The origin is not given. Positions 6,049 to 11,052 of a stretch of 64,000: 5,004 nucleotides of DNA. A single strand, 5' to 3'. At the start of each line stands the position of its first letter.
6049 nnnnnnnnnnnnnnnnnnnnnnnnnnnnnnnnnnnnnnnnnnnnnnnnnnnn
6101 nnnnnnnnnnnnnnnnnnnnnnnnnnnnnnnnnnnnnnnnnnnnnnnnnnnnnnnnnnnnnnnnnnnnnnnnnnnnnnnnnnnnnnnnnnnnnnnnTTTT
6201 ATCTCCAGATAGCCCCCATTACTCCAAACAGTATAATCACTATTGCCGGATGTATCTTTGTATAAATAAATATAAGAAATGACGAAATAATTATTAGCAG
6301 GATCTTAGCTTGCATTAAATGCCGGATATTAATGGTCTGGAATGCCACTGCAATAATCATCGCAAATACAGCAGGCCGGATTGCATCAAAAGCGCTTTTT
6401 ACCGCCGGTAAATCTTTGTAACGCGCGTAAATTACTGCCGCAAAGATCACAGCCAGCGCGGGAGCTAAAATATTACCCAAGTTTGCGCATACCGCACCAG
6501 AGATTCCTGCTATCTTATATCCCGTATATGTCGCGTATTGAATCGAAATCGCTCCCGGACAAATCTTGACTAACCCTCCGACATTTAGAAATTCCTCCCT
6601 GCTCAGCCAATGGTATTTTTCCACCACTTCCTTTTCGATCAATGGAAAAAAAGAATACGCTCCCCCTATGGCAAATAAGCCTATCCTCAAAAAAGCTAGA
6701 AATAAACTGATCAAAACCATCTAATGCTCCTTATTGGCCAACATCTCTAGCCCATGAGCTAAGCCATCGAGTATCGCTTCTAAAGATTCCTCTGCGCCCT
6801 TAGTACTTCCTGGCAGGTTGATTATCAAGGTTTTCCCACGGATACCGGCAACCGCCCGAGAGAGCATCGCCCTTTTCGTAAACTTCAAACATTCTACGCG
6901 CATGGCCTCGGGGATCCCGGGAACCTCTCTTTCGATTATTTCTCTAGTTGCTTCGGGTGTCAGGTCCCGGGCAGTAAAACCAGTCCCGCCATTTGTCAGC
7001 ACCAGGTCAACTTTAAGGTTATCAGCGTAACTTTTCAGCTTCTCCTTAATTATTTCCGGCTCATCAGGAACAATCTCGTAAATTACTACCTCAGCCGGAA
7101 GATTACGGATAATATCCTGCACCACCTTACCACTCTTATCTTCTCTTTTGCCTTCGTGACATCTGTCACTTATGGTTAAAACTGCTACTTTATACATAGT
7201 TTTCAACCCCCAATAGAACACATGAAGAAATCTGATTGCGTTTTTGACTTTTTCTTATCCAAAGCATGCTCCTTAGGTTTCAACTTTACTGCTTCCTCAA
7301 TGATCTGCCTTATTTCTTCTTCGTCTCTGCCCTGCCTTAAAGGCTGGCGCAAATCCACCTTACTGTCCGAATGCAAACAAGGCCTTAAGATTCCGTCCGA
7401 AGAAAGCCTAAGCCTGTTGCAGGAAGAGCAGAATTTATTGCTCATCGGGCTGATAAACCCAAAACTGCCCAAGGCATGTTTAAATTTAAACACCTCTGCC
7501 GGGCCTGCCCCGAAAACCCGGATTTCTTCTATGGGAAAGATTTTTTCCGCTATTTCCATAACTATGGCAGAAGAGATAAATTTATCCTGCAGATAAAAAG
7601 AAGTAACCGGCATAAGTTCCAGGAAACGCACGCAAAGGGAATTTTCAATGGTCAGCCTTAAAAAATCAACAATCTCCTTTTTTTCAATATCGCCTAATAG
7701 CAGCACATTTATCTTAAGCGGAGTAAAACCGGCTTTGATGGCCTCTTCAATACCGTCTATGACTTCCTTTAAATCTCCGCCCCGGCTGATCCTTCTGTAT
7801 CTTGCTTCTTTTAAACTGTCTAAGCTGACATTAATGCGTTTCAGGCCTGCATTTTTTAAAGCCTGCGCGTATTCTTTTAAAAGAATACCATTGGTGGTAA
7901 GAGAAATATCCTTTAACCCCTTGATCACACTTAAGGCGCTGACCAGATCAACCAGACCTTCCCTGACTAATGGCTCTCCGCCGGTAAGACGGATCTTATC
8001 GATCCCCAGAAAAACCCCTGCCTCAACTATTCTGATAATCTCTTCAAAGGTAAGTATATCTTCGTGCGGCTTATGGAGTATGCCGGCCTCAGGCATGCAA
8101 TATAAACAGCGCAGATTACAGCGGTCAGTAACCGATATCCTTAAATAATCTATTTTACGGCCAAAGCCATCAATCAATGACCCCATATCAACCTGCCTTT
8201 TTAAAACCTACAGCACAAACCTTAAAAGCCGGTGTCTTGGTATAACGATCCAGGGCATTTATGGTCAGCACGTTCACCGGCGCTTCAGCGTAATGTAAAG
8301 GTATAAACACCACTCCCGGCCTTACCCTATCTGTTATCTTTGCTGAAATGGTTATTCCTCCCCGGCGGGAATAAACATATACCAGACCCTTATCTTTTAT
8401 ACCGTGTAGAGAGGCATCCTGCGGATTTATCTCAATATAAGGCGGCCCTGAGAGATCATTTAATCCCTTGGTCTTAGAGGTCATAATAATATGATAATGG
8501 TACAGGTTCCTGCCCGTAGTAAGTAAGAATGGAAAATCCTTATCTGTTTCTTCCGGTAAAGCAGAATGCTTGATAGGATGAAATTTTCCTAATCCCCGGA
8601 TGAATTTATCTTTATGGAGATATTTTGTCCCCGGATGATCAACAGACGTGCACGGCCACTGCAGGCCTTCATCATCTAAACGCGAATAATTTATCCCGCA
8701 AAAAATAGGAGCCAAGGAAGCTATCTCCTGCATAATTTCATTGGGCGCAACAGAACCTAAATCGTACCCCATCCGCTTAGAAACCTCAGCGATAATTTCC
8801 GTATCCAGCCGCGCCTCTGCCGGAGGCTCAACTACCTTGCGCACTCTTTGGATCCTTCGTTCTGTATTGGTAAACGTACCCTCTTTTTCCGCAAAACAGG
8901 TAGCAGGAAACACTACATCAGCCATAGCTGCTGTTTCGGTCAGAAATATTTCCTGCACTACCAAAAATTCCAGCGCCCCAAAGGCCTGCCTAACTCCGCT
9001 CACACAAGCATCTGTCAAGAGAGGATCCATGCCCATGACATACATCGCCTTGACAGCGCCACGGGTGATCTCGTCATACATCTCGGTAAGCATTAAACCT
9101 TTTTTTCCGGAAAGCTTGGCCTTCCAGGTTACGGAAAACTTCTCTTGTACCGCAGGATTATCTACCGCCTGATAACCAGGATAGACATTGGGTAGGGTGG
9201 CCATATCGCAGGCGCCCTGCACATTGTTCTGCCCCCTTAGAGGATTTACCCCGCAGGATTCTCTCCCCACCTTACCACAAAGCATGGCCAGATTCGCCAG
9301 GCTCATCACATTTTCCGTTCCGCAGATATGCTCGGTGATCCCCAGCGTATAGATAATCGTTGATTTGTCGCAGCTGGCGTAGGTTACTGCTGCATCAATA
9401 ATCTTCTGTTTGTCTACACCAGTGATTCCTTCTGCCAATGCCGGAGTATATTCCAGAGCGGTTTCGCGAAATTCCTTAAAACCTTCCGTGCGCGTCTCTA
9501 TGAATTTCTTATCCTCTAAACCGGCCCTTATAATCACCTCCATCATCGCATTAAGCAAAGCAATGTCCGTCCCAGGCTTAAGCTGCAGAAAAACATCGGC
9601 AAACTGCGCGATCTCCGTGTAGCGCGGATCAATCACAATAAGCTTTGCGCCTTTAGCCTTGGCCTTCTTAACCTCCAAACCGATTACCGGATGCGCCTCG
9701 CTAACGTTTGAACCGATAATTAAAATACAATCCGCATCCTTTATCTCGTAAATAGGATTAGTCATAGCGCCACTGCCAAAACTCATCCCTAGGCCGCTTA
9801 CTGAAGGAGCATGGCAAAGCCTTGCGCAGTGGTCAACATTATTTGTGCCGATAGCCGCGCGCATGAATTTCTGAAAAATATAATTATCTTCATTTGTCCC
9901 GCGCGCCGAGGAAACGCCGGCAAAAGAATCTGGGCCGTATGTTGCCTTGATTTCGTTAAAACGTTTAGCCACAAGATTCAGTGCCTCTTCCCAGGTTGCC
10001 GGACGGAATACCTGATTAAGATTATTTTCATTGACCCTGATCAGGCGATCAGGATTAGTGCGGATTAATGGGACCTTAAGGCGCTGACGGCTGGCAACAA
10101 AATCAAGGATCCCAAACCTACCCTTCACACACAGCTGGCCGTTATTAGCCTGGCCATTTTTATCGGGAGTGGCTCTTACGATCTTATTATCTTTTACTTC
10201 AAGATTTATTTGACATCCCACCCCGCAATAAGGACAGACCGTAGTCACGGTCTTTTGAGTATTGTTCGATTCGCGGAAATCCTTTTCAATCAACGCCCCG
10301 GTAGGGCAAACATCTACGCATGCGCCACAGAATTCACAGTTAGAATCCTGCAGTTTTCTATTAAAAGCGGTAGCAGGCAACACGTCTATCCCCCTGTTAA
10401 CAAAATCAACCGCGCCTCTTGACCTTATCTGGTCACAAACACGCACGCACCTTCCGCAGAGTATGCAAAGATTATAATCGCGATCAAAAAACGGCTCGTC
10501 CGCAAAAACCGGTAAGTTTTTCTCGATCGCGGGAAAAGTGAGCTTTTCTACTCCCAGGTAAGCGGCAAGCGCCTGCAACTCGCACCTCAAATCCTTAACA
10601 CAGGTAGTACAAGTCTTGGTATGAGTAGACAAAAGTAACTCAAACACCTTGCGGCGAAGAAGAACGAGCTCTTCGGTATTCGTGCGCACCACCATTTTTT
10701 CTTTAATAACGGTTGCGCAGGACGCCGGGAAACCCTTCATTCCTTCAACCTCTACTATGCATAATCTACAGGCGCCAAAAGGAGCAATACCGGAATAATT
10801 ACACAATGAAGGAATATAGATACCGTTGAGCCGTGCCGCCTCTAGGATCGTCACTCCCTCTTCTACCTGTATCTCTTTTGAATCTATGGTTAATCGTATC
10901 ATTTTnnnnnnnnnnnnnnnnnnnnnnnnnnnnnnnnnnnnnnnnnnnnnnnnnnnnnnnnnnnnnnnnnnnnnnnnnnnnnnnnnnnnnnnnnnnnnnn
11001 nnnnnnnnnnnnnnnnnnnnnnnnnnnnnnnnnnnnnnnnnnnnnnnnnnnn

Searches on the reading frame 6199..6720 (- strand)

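Call 39: search_protein_families(library=pfam, max_evalue=0.00001, proteins=[window:6199-6720:-])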
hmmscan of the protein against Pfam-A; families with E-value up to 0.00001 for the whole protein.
window:6199-6720:- (173 aa): 1 family
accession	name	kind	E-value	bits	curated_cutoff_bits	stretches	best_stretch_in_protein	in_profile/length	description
PF02417.20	Chromate_transp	-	8.3e-43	146.7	28.6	1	5-169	2-165/166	Chromate transporter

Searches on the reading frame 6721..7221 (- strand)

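Call 39: search_protein_families(library=pfam, max_evalue=0.00001, proteins=[window:6721-7221:-])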
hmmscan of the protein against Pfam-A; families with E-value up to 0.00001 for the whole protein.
window:6721-7221:- (166 aa): 1 family
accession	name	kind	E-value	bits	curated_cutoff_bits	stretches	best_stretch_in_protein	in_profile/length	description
PF00994.29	MoCF_biosynth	-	8e-33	113.6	26.6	1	13-152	1-140/144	Probable molybdopterin binding domain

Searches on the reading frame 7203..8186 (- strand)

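Call 11: search_protein_families(library=pfam, max_evalue=0.00001, proteins=[window:7203-8186:-])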
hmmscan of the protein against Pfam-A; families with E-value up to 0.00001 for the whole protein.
window:7203-8186:- (327 aa): 2 families
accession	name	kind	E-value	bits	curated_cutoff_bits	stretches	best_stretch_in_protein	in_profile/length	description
PF04055.27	Radical_SAM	-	6.3e-36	124.5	29.5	1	17-178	1-165/166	Radical SAM superfamily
PF06463.18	Mob_synth_C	-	1.4e-34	119.2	37.4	1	186-308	3-127/128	Molybdenum Cofactor Synthesis C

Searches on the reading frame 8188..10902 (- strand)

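Call 39: search_protein_families(library=pfam, max_evalue=0.00001, proteins=[window:8188-10902:-])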
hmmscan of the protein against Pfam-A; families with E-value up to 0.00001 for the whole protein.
window:8188-10902:- (904 aa): 9 families
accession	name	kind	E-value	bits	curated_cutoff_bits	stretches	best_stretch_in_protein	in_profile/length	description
PF00384.28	Molybdopterin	-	2.1e-80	270.8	24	1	274-710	1-353/353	Molybdopterin oxidoreductase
PF01568.27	Molydop_binding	-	5.2e-29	100.9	26.8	1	792-897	1-110/110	Molydopterin dinucleotide binding domain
PF13510.11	Fer2_4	-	7e-20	71.3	22.8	1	1-76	3-81/82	2Fe-2S iron-sulfur cluster binding domain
PF04879.21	Molybdop_Fe4S4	-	2.1e-19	69.7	22.7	1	217-265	2-50/55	Molybdopterin oxidoreductase Fe4S4 domain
PF10588.14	NADH-G_4Fe-4S_3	-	9.8e-13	47.9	27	1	83-120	1-38/40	NADH-ubiquinone oxidoreductase-G iron-sulfur binding region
PF22117.2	Fer4_Nqo3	-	3.9e-09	37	27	1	138-204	3-66/67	NADH-quinone oxidoreductase subunit 3, ferredoxin-like domain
PF12838.12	Fer4_7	-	4.9e-09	36.9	27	1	146-203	2-52/52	4Fe-4S dicluster domain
PF00037.32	Fer4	-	6.6e-09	35.7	21.1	1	187-204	6-23/24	4Fe-4S binding domain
PF13187.11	Fer4_9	-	4.7e-07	30.2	27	0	97-158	4-49/52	4Fe-4S dicluster domain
